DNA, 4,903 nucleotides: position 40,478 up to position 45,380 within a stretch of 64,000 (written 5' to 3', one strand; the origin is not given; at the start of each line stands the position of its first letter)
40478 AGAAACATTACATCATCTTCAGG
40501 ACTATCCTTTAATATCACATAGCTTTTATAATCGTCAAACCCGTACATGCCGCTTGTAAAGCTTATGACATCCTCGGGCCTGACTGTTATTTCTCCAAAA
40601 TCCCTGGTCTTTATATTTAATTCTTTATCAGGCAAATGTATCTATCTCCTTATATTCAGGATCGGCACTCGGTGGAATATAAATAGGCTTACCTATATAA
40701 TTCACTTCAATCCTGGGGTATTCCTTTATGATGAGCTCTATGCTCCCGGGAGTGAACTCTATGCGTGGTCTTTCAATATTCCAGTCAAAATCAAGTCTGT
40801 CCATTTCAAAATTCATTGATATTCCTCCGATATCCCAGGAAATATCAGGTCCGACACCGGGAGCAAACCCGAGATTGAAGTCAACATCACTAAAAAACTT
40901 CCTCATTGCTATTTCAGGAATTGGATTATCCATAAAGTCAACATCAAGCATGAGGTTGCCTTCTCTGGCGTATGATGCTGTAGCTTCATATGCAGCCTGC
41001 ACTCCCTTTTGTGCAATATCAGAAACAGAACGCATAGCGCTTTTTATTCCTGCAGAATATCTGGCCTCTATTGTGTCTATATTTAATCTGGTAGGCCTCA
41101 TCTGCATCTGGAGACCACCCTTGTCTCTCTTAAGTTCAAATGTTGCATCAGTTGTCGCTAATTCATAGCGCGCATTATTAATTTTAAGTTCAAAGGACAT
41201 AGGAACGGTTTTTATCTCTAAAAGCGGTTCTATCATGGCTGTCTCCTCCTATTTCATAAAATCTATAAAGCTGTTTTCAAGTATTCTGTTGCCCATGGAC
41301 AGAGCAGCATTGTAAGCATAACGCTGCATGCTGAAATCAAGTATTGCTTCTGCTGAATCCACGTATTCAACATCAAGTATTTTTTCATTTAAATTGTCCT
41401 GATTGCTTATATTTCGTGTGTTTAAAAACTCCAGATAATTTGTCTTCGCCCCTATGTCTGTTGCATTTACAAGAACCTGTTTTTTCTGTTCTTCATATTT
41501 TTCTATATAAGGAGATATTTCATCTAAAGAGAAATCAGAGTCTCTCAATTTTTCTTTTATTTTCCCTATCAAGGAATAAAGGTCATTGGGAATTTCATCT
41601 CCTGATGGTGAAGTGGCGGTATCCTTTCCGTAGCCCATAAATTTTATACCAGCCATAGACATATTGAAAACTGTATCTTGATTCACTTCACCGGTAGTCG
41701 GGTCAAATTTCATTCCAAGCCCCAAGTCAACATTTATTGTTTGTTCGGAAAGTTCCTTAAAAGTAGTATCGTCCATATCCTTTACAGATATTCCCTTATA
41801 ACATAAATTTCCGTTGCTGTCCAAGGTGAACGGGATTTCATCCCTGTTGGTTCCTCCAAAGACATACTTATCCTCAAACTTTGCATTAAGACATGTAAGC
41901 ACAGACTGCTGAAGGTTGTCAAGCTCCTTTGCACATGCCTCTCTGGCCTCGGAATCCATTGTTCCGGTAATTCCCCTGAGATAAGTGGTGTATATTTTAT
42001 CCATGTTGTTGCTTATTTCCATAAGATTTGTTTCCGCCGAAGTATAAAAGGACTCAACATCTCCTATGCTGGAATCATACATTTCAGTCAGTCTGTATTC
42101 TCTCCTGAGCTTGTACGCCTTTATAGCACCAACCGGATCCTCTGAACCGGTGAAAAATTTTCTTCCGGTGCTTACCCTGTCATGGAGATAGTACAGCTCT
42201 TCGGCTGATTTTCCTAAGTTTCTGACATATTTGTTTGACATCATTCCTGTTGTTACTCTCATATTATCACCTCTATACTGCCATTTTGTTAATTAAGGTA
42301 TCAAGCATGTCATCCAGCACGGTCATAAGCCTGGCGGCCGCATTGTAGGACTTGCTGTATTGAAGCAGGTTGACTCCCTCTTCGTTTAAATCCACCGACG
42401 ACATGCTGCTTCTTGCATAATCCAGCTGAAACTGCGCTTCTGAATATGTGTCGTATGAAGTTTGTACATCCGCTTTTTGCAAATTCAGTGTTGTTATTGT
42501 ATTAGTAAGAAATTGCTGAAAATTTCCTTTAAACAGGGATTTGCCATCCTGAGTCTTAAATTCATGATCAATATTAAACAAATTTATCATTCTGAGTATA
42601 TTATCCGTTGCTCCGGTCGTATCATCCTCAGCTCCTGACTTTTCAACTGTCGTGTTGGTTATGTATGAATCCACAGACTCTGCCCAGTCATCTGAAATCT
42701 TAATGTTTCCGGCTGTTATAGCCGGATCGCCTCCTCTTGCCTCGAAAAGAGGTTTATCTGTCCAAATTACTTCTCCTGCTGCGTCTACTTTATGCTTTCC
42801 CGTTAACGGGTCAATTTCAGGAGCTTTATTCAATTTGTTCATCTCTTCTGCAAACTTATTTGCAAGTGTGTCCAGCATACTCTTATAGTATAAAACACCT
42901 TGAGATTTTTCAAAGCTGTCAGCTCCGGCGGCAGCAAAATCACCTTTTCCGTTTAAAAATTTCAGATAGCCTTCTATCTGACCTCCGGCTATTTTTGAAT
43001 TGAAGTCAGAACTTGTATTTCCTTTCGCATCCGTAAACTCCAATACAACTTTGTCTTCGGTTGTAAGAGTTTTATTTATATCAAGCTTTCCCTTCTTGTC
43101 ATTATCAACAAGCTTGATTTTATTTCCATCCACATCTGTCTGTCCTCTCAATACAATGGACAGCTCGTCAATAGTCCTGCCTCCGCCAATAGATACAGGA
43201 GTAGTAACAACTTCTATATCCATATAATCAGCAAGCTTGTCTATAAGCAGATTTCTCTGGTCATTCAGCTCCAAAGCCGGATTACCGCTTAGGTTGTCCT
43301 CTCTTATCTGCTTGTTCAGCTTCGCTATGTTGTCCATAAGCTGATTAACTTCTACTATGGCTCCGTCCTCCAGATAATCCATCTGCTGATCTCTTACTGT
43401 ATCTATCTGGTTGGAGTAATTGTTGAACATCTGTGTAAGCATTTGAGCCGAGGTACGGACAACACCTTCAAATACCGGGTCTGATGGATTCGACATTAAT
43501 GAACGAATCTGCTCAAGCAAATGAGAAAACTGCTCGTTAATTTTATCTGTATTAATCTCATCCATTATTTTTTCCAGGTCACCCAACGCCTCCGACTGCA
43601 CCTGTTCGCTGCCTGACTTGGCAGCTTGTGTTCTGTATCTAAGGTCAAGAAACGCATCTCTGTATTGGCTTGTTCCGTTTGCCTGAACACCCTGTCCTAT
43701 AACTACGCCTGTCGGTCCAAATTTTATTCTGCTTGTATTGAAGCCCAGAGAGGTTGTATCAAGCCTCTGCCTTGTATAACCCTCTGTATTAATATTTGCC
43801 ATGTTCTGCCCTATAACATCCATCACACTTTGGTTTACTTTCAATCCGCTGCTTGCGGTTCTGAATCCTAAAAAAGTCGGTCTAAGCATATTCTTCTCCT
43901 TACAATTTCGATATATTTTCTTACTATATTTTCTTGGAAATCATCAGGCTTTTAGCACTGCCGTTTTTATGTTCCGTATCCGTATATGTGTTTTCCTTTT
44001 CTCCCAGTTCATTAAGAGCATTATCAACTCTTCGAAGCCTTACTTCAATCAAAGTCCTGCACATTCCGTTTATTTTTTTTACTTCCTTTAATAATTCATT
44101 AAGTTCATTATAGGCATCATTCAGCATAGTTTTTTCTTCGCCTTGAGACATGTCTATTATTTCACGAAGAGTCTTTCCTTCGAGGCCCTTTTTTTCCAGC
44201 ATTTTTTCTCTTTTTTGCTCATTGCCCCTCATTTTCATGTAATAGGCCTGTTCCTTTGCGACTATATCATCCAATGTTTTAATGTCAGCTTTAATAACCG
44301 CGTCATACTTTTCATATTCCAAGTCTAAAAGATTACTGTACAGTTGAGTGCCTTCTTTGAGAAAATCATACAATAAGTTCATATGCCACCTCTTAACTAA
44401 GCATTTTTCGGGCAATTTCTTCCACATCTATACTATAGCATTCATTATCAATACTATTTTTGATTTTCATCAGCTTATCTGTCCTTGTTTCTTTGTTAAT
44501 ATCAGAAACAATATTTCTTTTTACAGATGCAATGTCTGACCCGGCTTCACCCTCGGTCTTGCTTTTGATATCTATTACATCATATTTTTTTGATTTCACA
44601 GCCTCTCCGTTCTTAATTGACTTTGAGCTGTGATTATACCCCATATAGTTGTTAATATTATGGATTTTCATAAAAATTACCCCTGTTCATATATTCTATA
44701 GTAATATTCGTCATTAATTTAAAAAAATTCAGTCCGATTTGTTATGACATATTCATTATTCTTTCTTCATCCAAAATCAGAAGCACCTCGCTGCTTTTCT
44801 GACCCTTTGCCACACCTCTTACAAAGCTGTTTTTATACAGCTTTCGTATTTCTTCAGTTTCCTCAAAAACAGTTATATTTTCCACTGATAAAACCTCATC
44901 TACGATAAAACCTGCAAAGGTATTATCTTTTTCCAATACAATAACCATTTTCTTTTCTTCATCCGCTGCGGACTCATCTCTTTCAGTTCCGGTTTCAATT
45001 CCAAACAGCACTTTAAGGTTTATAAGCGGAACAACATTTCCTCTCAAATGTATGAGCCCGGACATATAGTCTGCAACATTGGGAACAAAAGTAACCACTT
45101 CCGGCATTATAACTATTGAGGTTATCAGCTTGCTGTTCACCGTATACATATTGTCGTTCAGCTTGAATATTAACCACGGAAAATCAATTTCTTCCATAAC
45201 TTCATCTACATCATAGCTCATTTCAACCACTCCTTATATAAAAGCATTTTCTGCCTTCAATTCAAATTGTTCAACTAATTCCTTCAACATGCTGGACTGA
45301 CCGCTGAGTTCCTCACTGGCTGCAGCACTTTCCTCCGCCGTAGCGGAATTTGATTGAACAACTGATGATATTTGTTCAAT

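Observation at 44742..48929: Orphan ParA-like ATPase coupled to a basic-tailed ComFB-domain protein next to cheW-mcp-cheW: candidate chemoreceptor-array positioning system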

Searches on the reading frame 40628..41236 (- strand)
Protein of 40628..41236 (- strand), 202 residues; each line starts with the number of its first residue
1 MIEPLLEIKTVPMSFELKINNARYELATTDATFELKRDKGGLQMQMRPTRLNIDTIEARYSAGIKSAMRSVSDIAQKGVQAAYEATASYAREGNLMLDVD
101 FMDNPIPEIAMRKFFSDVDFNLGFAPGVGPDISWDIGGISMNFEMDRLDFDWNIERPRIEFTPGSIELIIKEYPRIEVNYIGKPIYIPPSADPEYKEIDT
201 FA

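Call 79: search_protein_families(library=pfam, proteins=[window:40628-41236:-], max_evalue=0.01)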
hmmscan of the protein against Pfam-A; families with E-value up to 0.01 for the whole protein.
window:40628-41236:- (202 aa): 1 family
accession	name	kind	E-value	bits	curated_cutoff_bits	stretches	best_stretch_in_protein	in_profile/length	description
PF20074.4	DUF6470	-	1.1e-45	155.9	28.9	1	6-180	1-178/178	Family of unknown function (DUF6470)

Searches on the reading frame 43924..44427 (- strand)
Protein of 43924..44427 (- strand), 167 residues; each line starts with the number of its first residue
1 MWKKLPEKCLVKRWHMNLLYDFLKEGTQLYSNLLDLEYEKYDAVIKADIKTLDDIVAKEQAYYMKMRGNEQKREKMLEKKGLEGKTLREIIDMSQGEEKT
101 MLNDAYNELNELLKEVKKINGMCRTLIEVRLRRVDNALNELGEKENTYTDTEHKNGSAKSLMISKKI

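Call 3: search_protein_families(library=pfam, proteins=[window:43924-44427:-], max_evalue=0.01)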
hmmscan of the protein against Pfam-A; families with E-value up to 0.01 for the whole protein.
window:43924-44427:- (167 aa): 1 family
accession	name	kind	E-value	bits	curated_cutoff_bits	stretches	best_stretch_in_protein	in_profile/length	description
PF05130.17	FlgN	-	3.4e-20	73.4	30.5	1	19-150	6-141/147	FlgN protein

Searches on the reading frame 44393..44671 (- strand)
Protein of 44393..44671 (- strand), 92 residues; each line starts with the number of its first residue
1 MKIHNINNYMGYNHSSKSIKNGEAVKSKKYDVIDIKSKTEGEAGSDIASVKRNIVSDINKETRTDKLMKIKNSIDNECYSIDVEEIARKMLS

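Call 3: search_protein_families(library=pfam, proteins=[window:44393-44671:-], max_evalue=0.01)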
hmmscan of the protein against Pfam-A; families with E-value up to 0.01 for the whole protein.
window:44393-44671:- (92 aa): 1 family
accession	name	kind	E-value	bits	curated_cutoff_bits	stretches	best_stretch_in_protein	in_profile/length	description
PF04316.19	FlgM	-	1.3e-07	32.2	25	1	44-91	9-54/55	Anti-sigma-28 factor, FlgM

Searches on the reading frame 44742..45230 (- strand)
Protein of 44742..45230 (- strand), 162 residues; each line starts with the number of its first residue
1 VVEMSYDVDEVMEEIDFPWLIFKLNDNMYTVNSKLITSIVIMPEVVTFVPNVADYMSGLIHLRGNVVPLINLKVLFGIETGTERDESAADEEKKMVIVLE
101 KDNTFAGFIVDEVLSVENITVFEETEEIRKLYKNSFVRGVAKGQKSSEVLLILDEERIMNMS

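Call 3: search_protein_families(library=pfam, proteins=[window:44742-45230:-], max_evalue=0.01)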
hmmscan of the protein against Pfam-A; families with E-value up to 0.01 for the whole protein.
window:44742-45230:- (162 aa): 1 family
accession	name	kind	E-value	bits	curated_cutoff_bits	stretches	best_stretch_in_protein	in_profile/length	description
PF01584.24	CheW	-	1e-23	83.9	23.5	1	19-160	2-135/138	CheW-like domain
